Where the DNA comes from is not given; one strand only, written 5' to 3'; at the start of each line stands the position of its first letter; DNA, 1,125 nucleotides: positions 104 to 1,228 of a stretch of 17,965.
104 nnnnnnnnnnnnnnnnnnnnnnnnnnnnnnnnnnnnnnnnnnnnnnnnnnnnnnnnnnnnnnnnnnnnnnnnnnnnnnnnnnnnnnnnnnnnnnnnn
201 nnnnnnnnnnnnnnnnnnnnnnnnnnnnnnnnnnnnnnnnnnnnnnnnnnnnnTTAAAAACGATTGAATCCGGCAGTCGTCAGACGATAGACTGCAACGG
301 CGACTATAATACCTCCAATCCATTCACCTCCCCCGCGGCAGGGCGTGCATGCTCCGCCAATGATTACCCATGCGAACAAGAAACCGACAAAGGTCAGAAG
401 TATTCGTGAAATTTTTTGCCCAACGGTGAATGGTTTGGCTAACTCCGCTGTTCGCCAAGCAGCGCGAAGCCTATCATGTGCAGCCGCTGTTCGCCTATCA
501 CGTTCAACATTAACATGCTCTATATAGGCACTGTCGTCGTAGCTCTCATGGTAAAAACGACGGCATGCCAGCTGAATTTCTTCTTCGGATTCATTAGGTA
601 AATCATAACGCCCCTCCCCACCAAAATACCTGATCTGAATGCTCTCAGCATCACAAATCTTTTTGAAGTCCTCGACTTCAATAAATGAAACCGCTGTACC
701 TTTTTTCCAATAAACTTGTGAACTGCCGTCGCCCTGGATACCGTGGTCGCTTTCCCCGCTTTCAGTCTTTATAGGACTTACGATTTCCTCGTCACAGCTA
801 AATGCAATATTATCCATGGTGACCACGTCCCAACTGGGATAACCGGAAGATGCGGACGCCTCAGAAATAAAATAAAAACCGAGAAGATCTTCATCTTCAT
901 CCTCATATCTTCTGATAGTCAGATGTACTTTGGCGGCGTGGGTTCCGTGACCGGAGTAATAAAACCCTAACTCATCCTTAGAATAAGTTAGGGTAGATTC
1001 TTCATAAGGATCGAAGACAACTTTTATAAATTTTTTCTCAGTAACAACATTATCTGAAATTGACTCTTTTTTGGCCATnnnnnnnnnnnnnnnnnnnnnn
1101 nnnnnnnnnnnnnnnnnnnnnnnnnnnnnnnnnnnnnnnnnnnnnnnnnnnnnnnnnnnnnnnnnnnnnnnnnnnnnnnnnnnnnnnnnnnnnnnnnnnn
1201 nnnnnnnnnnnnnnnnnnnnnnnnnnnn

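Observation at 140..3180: Low-GC four-gene membrane-associated operon at tRNA-Ser: SPFH(Band_7_1)-SHOCT, 4-TM coiled-coil protein, zinc-ribbon protein and acidic C-terminally anchored protein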

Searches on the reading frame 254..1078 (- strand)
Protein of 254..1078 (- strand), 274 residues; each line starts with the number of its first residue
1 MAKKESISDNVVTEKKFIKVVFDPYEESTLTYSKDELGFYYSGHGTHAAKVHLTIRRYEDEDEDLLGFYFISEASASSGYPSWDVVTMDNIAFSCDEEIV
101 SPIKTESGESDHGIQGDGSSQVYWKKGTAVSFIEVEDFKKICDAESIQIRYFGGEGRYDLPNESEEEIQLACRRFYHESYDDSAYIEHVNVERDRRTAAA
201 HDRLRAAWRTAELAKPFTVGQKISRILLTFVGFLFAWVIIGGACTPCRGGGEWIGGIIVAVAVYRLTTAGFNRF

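Call 4: search_protein_families(library=pfam, proteins=[window:254-1078:-], max_evalue=1)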
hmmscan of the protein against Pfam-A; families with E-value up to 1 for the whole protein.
window:254-1078:- (274 aa): 0 families

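Call 5: search_protein_families(library=padloc, proteins=[window:254-1078:-], max_evalue=1)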
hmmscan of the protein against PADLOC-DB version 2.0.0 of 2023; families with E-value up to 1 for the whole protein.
window:254-1078:- (274 aa): 0 families

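Call 11: find_homologous_proteins(query=window:254-1078:-)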
Query window:254-1078:- (274 aa): 1 proteins with E <= 0.001 among 684 candidates.
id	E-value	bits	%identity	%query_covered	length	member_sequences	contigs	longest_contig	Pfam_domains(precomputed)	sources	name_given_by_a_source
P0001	2.1e-183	626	100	100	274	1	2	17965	-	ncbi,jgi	jgi:hypothetical protein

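Call 12: find_encoding_contigs(protein=window:254-1078:-, flank=10000, max_places=10)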
Protein window:254-1078:- (274 aa): 2 contigs read that carry it; 2 places shown.
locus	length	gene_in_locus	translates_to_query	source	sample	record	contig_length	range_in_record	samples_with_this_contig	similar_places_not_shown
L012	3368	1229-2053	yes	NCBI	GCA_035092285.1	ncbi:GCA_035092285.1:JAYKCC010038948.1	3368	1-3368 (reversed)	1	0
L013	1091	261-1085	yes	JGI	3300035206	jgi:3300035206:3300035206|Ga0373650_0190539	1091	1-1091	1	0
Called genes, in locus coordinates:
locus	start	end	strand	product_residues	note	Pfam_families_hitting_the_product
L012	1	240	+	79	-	?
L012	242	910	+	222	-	-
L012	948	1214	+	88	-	-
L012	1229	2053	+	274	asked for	-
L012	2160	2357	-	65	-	-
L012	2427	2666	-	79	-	-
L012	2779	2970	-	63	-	-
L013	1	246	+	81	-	?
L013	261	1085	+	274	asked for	-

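Call 30: search_protein_representatives(protein=window:254-1078:-)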
Query: 274 residues. Proteins with E-value up to 0.001 (for the whole library): 27; up to 1e-10: 4; up to 1e-30: 1. The best 27 are listed.
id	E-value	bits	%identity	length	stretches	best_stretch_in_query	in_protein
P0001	6.7e-184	625.9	100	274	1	1-274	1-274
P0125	9.2e-13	64.7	28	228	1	9-238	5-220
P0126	5.7e-12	62.1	29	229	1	9-207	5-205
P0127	3.5e-11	59.5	26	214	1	8-189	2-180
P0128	1.3e-10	57.6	28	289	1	8-191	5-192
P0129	6.0e-10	55.4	31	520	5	68-112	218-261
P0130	1.4e-09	54.2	36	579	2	133-210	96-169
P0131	2.5e-09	53.4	29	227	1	9-195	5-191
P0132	7.3e-09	51.9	33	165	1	86-196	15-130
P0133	1.2e-08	51.1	42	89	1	5-94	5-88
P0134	4.9e-07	45.9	33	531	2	132-207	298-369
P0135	1.4e-06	44.4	34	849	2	133-211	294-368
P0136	1.6e-06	44.2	24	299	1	12-190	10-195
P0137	2.8e-06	43.4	33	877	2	133-208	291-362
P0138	4.8e-06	42.6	27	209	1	8-190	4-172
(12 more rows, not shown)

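Call 34: search_protein_families(library=ncbifam, proteins=[window:254-1078:-], max_evalue=1)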
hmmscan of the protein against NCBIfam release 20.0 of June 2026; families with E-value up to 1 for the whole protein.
window:254-1078:- (274 aa): 0 families

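Call 35: search_protein_families(library=phrogs, proteins=[window:254-1078:-], max_evalue=1)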
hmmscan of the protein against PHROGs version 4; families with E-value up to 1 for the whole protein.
window:254-1078:- (274 aa): 1 family
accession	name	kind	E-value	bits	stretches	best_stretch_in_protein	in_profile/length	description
phrog_4960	-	unknown function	0.22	12.4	0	122-153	9-38/63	-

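Call 63: search_protein_families(library=pfam, proteins=[L012:2779-2970:-, L012:2427-2666:-], max_evalue=0.1)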
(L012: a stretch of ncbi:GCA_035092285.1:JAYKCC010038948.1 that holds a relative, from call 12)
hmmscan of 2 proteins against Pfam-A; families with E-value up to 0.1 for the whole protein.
L012:2779-2970:- (63 aa): 2 families
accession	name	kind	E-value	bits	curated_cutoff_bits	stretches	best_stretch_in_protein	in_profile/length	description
PF19575.5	HTH_58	-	0.0098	16.2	23.8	1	2-45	2-43/62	Helix-turn-helix domain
PF13412.12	HTH_24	-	0.028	14.4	21.9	1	24-40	13-29/48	Winged helix-turn-helix DNA-binding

L012:2427-2666:- (79 aa): 0 families

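Call 64: predict_structure(alignment_id=A4)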
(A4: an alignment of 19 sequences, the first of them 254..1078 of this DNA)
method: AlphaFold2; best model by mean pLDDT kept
length: 274 residues; sequences in the alignment: 19
mean_pLDDT: 86.9   pTM: 0.72
mean pLDDT of the five models: 86.9, 86.7, 85.9, 85.1, 84.3
residues with pLDDT >= 90: 161; 70-90: 80; 50-70: 30; < 50: 3
segments of 3 or more residues with pLDDT < 50: none
pLDDT, mean of each block of 10 residues (from residue 1): 63 96 96 94 72 97 96 85 83 97 90 83 91 97 97 88 95 97 96 93 95 80 85 88 61 64 77 56
secondary structure, 60 per line:
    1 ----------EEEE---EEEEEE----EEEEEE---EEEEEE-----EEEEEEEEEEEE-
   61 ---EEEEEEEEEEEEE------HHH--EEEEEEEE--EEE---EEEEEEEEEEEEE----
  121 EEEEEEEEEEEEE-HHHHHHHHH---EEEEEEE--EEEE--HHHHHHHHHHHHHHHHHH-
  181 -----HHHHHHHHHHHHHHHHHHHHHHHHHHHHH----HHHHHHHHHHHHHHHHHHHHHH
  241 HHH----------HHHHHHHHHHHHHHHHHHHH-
elements in order: E11-14 E18-23 E28-33 E37-42 E48-59 E64-76 E88-95 E98-100 E104-116 E121-133 H135-143 E147-153 E156-159 H162-179 H186-214 H219-243 H254-273

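Call 82: fold_search(model_id=the predicted structure, library=viral)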
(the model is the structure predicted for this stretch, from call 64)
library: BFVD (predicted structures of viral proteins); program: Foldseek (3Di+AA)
matches with E <= 10: 713; with E <= 0.001: 0
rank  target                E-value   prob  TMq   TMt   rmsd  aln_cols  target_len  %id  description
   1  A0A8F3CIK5            1.0e-02  0.63  0.16  0.26  13.5       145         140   12  Uncharacterized protein [Ranid herpesvirus 4]
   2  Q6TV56                1.1e-02  0.69  0.15  0.23   8.3       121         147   12  Uncharacterized protein [Bovine papular stomatitis virus]
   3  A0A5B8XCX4            1.9e-02  0.18  0.14  0.13  26.8       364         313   10  (no name in the UniProt tables at hand)
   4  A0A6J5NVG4            2.8e-02  0.38  0.16  0.19  20.6       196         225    8  Uncharacterized protein [uncultured Caudovirales phage]
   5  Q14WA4                2.8e-02  0.30  0.16  0.13  24.0       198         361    8  ORF2 [Ranid herpesvirus 2]
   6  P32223                3.1e-02  0.85  0.20  0.35  10.2       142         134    5  Uncharacterized protein C9 [Swinepox virus (strain Kasza)]
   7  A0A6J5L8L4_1          3.1e-02  0.11  0.11  0.04  27.7       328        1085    6  Uncharacterized protein [uncultured Caudovirales phage]
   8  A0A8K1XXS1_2          4.3e-02  0.57  0.22  0.06  19.2       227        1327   10  (no name in the UniProt tables at hand)
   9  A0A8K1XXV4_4          4.5e-02  0.60  0.22  0.07  13.0       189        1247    9  (no name in the UniProt tables at hand)
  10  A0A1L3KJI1            4.8e-02  0.13  0.13  0.05  22.0       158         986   10  (no name in the UniProt tables at hand)
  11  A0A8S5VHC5            5.1e-02  0.41  0.21  0.09  11.5       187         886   10  Uncharacterized protein [Myoviridae sp. ctkfK18]
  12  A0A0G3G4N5            6.0e-02  0.18  0.14  0.12  27.1       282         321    6  Interleukin-1-binding protein [Raccoon poxvirus]
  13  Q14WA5                7.5e-02  0.18  0.16  0.14  20.6       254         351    6  ORF1 [Ranid herpesvirus 2]
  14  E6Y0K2                7.9e-02  0.21  0.12  0.12  18.4       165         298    5  2c protein [Tobacco rattle virus]
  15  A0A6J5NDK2            8.8e-02  0.90  0.21  0.39   7.3       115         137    8  Tail completion protein [uncultured Caudovirales phage]
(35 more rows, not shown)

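Call 104: fold_search(model_id=the predicted structure, library=pdb)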
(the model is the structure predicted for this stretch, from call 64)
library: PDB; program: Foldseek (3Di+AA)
matches with E <= 10: 846; with E <= 0.001: 0
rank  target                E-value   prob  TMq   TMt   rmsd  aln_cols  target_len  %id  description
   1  2jkr_M                2.5e-02  0.15  0.12  0.09  22.6       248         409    7  AP2 CLATHRIN ADAPTOR CORE with Dileucine peptide RM(phosphoS)QIKRLLSE (released 2008-10-28)
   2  8bz5_C                3.3e-02  0.54  0.19  0.10  15.9       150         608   13  Crystal structure of the L. monocytogenes RmlT in complex with HEPES (released 2023-12-27)
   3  8bz7_A                3.5e-02  0.60  0.20  0.11  15.5       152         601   10  Crystal structure of the L. monocytogenes RmlT in complex with TDP-rhamnose (released 2023-12-27)
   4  6lxw_D                3.7e-02  0.41  0.19  0.23  21.3       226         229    6  Cryo-EM structure of human secretory immunoglobulin A in complex with the N-terminal domain of SpsA (released 2020-05-27)
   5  8bz5_D                3.9e-02  0.47  0.19  0.10  15.6       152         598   10  Crystal structure of the L. monocytogenes RmlT in complex with HEPES (released 2023-12-27)
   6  8bz8_E                4.1e-02  0.51  0.20  0.10  15.8       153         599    9  Crystal structure of the L. monocytogenes RmlT D198A variant in complex with TDP-rhamnose (released 2023-12-27)
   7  8bz7_C                4.4e-02  0.60  0.21  0.11  15.2       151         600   12  Crystal structure of the L. monocytogenes RmlT in complex with TDP-rhamnose (released 2023-12-27)
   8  9r2e_Q                4.6e-02  0.30  0.18  0.22  21.0       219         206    5  Structure of ARGX-121 Fab fragment in complex with the Fc fragment of IgA1 (released 2025-05-14)
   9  8bz5_A                5.2e-02  0.60  0.21  0.11  15.3       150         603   13  Crystal structure of the L. monocytogenes RmlT in complex with HEPES (released 2023-12-27)
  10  6ue8_L                5.2e-02  0.51  0.21  0.24  19.4       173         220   13  Structure of tetrameric sIgA complex (Class 1) (released 2020-02-19)
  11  7jg1_D                5.2e-02  0.30  0.18  0.21  21.5       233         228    7  Dimeric Immunoglobin A (dIgA) (released 2020-11-11)
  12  8bz7_E                5.8e-02  0.41  0.19  0.10  15.7       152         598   11  Crystal structure of the L. monocytogenes RmlT in complex with TDP-rhamnose (released 2023-12-27)
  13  6f8z_C                6.5e-02  0.12  0.13  0.07  18.6       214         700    6  Structure of the family GH92 alpha-mannosidase BT3130 from Bacteroides thetaiotaomicron (released 2018-05-02)
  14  8bz7_B                6.8e-02  0.38  0.19  0.10  15.7       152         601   11  Crystal structure of the L. monocytogenes RmlT in complex with TDP-rhamnose (released 2023-12-27)
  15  8bz8_A                6.8e-02  0.35  0.19  0.10  15.7       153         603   10  Crystal structure of the L. monocytogenes RmlT D198A variant in complex with TDP-rhamnose (released 2023-12-27)
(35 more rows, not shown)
